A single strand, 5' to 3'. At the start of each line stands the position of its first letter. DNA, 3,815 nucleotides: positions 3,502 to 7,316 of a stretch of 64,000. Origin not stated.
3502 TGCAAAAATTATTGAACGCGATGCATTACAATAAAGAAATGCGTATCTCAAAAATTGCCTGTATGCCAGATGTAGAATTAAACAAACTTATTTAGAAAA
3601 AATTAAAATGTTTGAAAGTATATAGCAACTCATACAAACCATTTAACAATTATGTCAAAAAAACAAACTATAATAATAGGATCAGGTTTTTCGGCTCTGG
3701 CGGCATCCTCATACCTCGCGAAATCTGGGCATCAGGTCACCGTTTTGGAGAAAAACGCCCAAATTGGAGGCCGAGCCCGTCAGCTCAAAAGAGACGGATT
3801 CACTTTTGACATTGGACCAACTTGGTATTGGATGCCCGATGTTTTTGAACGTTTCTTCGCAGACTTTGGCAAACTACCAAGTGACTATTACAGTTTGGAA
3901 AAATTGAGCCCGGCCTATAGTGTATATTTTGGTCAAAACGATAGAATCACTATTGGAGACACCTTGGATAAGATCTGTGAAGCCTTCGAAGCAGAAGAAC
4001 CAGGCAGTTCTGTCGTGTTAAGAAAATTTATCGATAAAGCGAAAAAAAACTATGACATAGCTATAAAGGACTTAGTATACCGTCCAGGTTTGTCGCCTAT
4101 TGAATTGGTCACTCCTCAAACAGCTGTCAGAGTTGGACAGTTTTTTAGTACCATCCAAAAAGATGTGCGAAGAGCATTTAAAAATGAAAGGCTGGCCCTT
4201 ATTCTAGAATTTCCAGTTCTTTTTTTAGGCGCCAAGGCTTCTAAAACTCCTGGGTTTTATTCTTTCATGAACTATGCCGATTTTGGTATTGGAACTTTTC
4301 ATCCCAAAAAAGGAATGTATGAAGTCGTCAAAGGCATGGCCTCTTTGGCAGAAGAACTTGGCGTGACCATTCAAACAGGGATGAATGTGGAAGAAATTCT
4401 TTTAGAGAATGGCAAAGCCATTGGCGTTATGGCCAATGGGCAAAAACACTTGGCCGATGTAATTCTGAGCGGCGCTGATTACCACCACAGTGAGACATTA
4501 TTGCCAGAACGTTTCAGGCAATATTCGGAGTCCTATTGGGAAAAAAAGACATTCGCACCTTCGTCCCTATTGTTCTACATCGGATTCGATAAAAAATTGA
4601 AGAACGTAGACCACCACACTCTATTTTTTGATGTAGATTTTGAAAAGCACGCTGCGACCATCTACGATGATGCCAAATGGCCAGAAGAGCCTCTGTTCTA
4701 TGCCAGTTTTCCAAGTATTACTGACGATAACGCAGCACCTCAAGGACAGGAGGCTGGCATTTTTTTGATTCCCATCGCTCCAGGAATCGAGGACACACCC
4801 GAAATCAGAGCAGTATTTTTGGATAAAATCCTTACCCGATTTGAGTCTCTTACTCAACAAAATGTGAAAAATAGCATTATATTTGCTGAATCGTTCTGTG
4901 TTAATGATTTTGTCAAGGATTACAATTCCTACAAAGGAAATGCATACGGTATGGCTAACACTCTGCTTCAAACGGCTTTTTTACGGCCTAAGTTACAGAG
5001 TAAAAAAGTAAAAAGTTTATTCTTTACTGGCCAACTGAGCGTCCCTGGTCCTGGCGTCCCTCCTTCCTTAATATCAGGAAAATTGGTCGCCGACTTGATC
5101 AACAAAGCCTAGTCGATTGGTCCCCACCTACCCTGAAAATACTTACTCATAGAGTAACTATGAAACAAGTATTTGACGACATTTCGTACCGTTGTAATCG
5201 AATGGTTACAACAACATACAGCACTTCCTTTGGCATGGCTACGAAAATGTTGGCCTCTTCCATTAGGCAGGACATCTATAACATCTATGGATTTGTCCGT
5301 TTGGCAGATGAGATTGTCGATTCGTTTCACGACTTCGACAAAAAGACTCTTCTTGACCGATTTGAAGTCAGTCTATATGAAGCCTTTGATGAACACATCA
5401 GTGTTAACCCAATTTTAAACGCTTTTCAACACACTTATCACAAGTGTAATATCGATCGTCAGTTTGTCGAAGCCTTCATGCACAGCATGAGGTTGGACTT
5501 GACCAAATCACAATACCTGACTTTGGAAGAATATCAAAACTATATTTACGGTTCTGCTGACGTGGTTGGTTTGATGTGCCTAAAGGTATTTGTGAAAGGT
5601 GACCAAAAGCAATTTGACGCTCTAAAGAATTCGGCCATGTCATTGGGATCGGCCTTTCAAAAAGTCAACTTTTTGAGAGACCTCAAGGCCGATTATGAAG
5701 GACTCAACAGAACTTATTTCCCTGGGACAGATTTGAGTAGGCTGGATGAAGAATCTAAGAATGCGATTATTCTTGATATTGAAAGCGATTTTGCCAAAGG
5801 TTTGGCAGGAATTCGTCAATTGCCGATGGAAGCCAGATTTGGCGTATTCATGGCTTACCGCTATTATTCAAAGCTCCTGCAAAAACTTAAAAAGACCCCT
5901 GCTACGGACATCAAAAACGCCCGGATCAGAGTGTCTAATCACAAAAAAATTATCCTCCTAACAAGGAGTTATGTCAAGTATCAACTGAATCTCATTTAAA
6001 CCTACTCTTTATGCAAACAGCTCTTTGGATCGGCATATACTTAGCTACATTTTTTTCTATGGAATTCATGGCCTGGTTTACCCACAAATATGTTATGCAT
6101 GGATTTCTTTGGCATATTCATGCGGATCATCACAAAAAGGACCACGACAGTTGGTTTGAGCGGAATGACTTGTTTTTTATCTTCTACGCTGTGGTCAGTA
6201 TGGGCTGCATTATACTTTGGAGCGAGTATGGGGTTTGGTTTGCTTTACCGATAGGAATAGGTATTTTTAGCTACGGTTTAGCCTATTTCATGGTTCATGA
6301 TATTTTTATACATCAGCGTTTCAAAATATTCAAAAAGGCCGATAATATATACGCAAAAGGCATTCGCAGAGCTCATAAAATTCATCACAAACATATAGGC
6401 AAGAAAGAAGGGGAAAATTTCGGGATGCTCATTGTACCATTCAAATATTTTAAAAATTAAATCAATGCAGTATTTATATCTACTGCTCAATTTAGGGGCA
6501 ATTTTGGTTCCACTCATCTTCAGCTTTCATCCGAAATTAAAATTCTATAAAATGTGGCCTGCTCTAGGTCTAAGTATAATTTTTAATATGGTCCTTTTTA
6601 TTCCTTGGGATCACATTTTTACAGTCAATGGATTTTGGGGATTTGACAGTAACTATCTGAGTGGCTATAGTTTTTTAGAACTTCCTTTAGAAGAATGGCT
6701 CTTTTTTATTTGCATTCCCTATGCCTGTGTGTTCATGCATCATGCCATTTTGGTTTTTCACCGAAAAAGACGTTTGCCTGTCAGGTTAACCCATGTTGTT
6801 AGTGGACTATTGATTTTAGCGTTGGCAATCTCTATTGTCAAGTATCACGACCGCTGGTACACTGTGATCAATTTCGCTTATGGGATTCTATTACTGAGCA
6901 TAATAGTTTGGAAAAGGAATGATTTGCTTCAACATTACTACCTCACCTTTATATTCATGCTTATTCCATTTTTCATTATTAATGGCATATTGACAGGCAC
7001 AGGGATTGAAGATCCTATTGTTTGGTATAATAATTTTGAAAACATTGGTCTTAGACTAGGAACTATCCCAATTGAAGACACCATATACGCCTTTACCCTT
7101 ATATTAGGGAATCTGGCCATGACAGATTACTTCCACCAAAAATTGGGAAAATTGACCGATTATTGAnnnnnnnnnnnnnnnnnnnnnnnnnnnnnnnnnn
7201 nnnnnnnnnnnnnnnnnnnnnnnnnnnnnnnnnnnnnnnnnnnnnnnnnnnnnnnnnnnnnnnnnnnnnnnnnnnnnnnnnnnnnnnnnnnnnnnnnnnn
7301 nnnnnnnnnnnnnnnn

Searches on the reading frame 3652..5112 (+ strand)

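Call 47: search_protein_families(library=pfam, proteins=[window:3652-5112:+], max_evalue=0.00001)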
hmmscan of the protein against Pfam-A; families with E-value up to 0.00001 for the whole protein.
window:3652-5112:+ (486 aa): 5 families
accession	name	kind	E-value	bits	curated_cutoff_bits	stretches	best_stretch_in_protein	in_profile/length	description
PF01593.30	Amino_oxidase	-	8.9e-24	85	19.8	1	16-483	4-442/443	Flavin containing amine oxidoreductase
PF13450.12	NAD_binding_8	-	1.9e-16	60.5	21.9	1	8-70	1-66/68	NAD(P)-binding Rossmann-like domain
PF01266.30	DAO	-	1.8e-09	38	27.9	0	7-40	3-36/353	FAD dependent oxidoreductase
PF00070.33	Pyr_redox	-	2.9e-06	28.1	22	0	6-39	2-35/82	Pyridine nucleotide-disulphide oxidoreductase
PF00890.30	FAD_binding_2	-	9.1e-06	25.5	20.4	0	7-41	3-37/414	FAD binding domain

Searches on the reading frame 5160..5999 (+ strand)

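Call 47: search_protein_families(library=pfam, proteins=[window:5160-5999:+], max_evalue=0.00001)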
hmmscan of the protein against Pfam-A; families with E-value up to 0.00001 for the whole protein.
window:5160-5999:+ (279 aa): 1 family
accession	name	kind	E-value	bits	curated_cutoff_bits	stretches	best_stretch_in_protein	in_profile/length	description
PF00494.24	SQS_PSY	-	1.8e-47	162.7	26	1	19-260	3-261/263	Squalene/phytoene synthase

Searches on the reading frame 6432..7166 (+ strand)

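Call 47: search_protein_families(library=pfam, proteins=[window:6432-7166:+], max_evalue=0.00001)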
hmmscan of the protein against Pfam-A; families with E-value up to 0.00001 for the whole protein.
window:6432-7166:+ (244 aa): 1 family
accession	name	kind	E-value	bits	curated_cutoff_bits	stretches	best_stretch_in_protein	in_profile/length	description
PF18916.5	Lycopene_cyc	-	3.8e-39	133.6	27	2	140-234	1-92/92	Lycopene cyclase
